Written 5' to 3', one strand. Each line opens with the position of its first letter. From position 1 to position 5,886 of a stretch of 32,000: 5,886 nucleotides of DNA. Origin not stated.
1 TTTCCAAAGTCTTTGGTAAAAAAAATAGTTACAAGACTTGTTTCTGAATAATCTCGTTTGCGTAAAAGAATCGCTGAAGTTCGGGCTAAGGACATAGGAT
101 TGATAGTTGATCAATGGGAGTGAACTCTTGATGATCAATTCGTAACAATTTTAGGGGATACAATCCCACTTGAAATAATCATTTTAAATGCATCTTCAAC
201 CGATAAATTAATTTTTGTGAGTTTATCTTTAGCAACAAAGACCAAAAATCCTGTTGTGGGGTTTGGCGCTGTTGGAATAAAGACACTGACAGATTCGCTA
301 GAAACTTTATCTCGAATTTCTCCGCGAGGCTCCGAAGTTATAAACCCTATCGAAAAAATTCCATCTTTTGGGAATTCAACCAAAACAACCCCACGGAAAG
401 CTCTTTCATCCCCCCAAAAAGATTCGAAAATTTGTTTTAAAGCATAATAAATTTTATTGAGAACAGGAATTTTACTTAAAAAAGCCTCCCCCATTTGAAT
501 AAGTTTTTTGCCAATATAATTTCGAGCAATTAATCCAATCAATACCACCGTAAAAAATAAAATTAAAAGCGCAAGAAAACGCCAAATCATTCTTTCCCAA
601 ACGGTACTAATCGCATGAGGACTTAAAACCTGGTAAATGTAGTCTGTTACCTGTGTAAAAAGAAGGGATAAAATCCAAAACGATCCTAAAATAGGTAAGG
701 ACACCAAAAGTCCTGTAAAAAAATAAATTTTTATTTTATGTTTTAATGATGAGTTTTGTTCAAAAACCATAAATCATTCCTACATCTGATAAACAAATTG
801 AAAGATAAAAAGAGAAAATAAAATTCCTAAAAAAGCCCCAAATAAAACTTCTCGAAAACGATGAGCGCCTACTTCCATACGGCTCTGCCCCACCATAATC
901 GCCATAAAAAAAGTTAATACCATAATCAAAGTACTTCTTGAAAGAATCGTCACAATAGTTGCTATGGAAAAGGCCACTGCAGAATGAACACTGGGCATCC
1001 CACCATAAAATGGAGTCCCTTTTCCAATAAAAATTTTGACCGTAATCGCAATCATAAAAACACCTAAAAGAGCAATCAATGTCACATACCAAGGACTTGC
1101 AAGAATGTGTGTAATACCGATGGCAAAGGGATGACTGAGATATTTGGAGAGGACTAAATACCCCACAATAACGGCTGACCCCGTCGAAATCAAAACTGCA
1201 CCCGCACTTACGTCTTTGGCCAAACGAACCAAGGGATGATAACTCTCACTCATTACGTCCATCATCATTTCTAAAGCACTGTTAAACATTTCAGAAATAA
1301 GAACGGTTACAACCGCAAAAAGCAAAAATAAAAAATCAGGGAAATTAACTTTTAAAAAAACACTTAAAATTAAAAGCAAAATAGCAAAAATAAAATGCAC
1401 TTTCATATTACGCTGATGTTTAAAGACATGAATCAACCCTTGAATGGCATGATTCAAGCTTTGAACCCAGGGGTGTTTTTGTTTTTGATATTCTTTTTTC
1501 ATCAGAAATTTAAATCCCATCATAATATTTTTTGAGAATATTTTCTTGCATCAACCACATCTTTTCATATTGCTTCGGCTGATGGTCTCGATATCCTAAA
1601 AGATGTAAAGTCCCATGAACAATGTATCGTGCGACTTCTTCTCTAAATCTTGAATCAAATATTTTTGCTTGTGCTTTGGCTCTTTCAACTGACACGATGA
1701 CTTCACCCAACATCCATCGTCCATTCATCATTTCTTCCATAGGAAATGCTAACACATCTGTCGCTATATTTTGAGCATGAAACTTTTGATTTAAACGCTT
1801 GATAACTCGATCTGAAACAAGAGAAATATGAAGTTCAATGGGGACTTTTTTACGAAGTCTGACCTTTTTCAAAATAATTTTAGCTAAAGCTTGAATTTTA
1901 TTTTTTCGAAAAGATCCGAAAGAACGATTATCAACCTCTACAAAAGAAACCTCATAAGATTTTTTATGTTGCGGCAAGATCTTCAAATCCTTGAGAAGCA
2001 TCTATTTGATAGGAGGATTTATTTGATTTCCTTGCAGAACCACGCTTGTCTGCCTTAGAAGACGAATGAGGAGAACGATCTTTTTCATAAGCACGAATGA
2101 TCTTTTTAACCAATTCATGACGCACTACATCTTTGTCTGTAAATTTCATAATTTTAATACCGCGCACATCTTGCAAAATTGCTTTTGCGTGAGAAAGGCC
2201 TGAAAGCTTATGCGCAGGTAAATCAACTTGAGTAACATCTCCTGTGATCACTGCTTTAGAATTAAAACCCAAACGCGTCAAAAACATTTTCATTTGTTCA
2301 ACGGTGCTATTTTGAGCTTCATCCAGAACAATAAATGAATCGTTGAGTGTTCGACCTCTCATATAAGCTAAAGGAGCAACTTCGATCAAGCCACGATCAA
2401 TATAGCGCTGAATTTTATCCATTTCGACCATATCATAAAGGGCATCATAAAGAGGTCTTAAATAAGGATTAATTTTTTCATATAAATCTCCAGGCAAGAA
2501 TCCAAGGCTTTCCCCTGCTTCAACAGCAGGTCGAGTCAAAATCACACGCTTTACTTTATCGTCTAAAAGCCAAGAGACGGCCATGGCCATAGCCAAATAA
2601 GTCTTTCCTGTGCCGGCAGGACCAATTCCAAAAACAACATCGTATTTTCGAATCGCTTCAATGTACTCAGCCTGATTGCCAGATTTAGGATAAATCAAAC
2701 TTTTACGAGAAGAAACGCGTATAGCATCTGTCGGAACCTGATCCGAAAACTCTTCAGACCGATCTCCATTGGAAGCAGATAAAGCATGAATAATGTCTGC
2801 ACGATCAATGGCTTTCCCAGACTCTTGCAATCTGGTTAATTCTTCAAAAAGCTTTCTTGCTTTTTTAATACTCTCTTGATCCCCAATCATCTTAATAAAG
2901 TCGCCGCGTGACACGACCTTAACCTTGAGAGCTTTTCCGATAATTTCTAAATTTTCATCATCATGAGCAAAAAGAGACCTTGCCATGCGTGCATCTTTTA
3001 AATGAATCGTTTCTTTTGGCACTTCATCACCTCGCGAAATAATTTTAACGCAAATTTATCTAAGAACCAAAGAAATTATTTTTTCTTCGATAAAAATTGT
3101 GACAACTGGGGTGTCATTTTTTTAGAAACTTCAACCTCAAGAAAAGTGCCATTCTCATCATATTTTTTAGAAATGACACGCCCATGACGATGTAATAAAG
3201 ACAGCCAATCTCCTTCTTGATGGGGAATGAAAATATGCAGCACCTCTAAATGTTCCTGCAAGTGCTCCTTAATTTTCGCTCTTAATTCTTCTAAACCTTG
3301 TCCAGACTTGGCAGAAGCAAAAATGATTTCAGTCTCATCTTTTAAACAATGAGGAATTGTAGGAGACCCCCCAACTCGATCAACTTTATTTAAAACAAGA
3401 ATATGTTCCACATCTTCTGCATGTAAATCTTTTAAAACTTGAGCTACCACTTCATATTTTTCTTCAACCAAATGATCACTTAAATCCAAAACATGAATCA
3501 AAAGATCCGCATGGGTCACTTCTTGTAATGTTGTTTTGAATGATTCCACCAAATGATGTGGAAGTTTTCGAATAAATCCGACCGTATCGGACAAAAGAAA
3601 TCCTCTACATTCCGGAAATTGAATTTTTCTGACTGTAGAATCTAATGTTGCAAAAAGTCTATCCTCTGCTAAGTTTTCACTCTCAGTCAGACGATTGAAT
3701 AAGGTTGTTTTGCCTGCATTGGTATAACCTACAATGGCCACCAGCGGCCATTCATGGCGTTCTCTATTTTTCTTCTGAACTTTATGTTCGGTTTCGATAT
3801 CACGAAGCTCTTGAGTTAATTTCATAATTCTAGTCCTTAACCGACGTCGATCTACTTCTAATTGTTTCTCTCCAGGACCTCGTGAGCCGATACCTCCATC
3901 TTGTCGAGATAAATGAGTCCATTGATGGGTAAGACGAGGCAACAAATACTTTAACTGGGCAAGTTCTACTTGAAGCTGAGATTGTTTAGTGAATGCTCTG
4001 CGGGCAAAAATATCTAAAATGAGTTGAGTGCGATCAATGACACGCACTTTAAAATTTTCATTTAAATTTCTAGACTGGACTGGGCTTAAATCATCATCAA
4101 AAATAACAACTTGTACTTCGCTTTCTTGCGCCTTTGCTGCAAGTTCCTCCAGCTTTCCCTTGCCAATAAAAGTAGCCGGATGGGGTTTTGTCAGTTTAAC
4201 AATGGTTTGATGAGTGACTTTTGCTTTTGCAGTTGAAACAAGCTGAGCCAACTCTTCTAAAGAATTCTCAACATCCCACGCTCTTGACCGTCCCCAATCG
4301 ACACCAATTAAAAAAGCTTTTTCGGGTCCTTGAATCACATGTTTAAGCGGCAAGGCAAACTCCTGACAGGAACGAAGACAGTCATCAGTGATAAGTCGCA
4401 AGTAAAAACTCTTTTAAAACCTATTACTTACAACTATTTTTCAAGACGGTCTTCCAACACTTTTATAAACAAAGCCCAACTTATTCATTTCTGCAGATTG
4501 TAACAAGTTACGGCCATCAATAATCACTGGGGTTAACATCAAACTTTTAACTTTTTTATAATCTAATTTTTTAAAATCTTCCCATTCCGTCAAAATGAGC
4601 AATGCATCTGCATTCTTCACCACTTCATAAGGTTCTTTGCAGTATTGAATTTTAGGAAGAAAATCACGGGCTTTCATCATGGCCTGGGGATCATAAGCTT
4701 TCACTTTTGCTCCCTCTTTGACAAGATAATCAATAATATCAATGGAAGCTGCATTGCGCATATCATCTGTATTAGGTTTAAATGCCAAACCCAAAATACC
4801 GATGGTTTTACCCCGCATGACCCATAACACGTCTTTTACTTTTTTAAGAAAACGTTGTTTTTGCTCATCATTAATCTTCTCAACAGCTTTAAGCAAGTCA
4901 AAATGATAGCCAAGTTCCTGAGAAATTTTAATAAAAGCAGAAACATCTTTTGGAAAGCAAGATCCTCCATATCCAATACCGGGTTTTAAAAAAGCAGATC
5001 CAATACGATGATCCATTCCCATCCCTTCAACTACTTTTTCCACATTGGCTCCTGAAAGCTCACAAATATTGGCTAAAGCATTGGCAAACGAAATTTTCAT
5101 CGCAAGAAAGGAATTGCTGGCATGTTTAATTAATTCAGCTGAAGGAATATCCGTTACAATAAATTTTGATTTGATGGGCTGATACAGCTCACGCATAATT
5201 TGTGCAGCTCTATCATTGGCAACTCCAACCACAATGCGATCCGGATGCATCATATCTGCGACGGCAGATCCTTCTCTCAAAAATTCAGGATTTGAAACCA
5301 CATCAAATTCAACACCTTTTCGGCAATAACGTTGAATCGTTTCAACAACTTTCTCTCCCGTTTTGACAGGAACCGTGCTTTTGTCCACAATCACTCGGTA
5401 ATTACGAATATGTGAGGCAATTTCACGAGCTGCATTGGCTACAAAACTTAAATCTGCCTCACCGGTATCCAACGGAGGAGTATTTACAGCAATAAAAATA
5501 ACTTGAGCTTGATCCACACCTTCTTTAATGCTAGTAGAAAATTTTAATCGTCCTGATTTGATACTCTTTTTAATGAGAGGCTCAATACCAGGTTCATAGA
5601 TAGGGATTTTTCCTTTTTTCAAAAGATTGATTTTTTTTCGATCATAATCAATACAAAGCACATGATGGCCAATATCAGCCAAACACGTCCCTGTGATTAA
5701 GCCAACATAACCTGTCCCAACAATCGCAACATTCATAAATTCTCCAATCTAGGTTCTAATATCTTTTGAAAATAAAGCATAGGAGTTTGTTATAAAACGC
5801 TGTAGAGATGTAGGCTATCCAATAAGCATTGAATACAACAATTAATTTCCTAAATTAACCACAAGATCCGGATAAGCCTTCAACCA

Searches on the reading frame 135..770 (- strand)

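Call 7: search_protein_families(library=pfam, proteins=[window:135-770:-], max_evalue=0.001)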
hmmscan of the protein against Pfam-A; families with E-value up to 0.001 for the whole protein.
window:135-770:- (211 aa): 1 family
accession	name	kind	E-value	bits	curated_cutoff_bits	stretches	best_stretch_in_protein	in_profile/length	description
PF04367.18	DUF502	-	8.8e-34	116.1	23.8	1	69-173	1-107/107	Protein of unknown function (DUF502)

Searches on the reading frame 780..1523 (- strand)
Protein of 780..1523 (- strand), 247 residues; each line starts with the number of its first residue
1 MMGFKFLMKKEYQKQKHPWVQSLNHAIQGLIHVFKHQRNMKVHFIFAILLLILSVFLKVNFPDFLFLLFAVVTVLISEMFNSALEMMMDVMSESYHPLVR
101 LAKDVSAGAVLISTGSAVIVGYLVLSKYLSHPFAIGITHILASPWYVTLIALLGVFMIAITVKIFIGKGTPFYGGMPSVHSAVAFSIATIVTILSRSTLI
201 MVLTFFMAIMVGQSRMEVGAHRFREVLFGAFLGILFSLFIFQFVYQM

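Call 7: search_protein_families(library=pfam, proteins=[window:780-1523:-], max_evalue=0.001)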
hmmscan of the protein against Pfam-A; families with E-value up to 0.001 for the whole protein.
window:780-1523:- (247 aa): 2 families
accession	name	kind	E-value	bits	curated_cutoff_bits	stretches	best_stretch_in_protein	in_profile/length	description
PF01219.24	DAGK_prokar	-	1.7e-30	105.3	22.3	1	25-125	2-102/102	Prokaryotic diacylglycerol kinase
PF01569.27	PAP2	-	3.9e-11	43.3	27.2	1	173-245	48-126/130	PAP2 superfamily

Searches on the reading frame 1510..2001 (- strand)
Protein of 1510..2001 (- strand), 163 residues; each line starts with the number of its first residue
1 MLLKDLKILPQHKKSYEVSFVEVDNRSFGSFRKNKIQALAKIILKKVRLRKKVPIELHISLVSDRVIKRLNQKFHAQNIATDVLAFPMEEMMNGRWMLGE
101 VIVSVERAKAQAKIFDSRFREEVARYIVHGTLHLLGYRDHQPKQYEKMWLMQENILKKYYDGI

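Call 7: search_protein_families(library=pfam, proteins=[window:1510-2001:-], max_evalue=0.001)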
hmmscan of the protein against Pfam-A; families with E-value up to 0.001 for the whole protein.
window:1510-2001:- (163 aa): 1 family
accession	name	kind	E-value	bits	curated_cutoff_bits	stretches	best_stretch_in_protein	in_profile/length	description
PF02130.23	YbeY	-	6.7e-31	107.3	25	1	34-158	9-128/129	Endoribonuclease YbeY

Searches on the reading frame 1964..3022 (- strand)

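Call 7: search_protein_families(library=pfam, proteins=[window:1964-3022:-], max_evalue=0.001)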
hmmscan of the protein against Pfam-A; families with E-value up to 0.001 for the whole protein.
window:1964-3022:- (352 aa): 5 families
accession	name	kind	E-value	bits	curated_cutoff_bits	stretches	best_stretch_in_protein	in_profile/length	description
PF02562.22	PhoH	-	2.1e-96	321.8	27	1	110-313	2-205/205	PhoH-like protein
PF13245.12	AAA_19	-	4.1e-06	27.4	25.1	1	118-266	2-129/134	AAA domain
PF13604.12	AAA_30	-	6e-06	26.6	27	1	116-266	5-128/191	AAA domain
PF00270.35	DEAD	-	0.00012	22.4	26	0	116-165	3-53/167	DEAD/DEAH box helicase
PF01695.23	IstB_IS21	-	0.00044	20.3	24.1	0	126-150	92-115/238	IstB-like ATP binding protein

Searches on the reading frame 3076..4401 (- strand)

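Call 7: search_protein_families(library=pfam, proteins=[window:3076-4401:-], max_evalue=0.001)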
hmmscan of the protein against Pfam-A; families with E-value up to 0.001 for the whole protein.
window:3076-4401:- (441 aa): 11 families
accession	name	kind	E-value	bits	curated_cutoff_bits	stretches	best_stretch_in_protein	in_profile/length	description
PF13167.11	GTP-bdg_N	-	1.6e-34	118.8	25.4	1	45-133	1-89/89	GTP-binding GTPase N-terminal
PF16360.10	GTP-bdg_M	-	1.2e-30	106.3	29.5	1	135-213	1-79/79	GTP-binding GTPase Middle Region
PF01926.29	MMR_HSR1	-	4.2e-20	72.4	21.9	1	221-339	2-113/113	50S ribosome-binding GTPase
PF00009.33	GTP_EFTU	-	4e-07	30.2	26.5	0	293-382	88-187/188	Elongation factor Tu GTP binding domain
PF03193.22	RsgA_GTPase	-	1.3e-06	28.8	30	0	315-381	38-108/174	RsgA GTPase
PF02421.24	FeoB_N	-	3.3e-06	27.2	27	1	221-376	3-155/156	Ferrous iron transport protein B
PF19275.4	HflX_C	-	0.00013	22.4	26.4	1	356-433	9-87/102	HflX C-terminal domain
PF00025.27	Arf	-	0.00023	21.1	22.3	1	221-345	17-130/174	ADP-ribosylation factor family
PF09439.16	SRPRB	-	0.00063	19.6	25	0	219-341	4-120/178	Signal recognition particle receptor beta subunit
PF00350.29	Dynamin_N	-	0.00086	19.8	27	0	221-247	1-27/168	Dynamin family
PF02492.25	cobW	-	0.00099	19.2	20.7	0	220-243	2-24/180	CobW/HypB/UreG, nucleotide-binding domain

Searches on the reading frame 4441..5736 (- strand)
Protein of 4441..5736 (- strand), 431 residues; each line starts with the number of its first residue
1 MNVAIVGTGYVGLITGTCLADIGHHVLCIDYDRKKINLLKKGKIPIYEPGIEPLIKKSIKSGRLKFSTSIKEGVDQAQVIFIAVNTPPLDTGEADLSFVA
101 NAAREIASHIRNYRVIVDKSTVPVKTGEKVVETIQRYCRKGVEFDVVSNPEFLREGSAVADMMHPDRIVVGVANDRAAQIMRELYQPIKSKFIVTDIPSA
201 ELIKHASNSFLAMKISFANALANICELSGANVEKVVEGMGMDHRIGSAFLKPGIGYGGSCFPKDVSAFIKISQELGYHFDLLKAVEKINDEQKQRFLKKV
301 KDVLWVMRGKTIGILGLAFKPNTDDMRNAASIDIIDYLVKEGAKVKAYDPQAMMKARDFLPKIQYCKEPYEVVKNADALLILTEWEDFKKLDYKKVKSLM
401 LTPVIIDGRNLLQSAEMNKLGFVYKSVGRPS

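Call 7: search_protein_families(library=pfam, proteins=[window:4441-5736:-], max_evalue=0.001)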
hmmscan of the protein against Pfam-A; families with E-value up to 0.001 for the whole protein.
window:4441-5736:- (431 aa): 6 families
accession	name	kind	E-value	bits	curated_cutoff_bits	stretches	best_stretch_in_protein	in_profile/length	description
PF03721.20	UDPG_MGDP_dh_N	-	1.9e-69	233.5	27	1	1-184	1-187/187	UDP-glucose/GDP-mannose dehydrogenase family, NAD binding domain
PF03720.21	UDPG_MGDP_dh_C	-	3.3e-38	130.6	30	1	313-413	1-102/103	UDP-glucose/GDP-mannose dehydrogenase family, UDP binding domain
PF00984.24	UDPG_MGDP_dh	-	9.1e-37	125.5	25.4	1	199-290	2-93/94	UDP-glucose/GDP-mannose dehydrogenase family, central domain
PF03446.21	NAD_binding_2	-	1e-05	26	21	0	2-136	1-109/161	NAD binding domain of 6-phosphogluconate dehydrogenase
PF02558.23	ApbA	-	1.3e-05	25.3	22.2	1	3-172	1-147/150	Ketopantoate reductase PanE/ApbA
PF03807.23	F420_oxidored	-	0.00032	21.7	21.6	0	3-85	2-68/94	NADP oxidoreductase coenzyme F420-dependent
